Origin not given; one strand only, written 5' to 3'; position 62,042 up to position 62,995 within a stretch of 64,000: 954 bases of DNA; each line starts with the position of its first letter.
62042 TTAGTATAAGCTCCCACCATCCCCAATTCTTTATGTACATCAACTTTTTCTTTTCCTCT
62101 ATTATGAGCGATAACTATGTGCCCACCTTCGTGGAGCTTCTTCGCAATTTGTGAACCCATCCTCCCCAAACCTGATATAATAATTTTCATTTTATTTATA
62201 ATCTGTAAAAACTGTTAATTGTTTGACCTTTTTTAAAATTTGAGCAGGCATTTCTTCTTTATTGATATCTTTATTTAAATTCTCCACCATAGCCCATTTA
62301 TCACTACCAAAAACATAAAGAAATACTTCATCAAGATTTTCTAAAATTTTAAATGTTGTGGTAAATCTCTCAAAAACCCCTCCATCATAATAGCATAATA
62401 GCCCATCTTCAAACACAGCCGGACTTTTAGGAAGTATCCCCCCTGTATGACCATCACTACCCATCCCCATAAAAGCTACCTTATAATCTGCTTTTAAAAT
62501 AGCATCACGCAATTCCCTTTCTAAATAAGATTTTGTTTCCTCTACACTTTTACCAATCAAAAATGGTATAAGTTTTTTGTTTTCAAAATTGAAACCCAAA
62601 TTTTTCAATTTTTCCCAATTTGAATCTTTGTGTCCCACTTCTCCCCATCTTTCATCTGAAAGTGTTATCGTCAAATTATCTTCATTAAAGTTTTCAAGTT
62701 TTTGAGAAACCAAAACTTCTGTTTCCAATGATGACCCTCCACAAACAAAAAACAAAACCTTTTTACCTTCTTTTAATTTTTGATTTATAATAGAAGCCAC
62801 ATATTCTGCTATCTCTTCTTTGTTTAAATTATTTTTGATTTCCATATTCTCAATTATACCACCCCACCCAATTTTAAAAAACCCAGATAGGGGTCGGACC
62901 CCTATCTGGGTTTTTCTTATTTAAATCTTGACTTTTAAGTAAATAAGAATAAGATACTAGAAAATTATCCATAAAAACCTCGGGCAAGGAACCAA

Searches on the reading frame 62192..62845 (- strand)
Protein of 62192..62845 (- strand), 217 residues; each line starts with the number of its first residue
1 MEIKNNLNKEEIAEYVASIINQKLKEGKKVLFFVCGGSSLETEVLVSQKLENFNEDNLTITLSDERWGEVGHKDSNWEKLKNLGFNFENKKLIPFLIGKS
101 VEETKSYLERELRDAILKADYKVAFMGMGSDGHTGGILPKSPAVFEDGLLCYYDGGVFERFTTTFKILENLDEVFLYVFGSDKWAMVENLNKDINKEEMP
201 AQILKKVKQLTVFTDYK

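Call 77: find_encoding_contigs(protein=window:62192-62845:-, flank=10000, max_places=2)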
Protein window:62192-62845:- (217 aa): 4 contigs read that carry it; 2 places shown.
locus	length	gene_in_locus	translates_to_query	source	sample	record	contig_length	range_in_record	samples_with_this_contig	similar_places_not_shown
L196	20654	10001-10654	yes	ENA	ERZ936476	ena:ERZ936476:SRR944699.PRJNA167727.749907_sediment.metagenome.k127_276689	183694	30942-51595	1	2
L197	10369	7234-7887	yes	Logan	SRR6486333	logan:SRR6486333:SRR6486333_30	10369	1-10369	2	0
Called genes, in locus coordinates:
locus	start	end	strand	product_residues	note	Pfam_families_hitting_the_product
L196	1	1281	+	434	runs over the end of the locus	PF00089:Trypsin, PF13365:Trypsin_2, PF13180:PDZ_2, PF00595:PDZ (weak), PF17820:PDZ_6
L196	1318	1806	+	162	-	PF00383:dCMP_cyt_deam_1, PF14437:MafB19-deam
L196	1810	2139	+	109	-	PF12643:MazG-like (weak)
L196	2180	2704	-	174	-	PF00186:DHFR_1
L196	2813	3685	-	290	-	PF00303:Thymidylat_synt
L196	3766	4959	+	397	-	PF00464:SHMT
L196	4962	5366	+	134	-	PF00293:NUDIX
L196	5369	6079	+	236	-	PF01712:dNK, PF02223:Thymidylate_kin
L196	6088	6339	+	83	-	PF00581:Rhodanese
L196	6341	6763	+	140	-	PF00692:dUTPase, PF22769:DCD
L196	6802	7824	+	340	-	-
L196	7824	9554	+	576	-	PF03485:Arg_tRNA_synt_N, PF00750:tRNA-synt_1d, PF05746:DALR_1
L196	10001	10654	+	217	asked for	PF01182:Glucosamine_iso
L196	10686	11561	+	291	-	PF03446:NAD_binding_2, PF00393:6PGD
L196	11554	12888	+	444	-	PF00479:G6PD_N, PF02781:G6PD_C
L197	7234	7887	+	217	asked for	PF01182:Glucosamine_iso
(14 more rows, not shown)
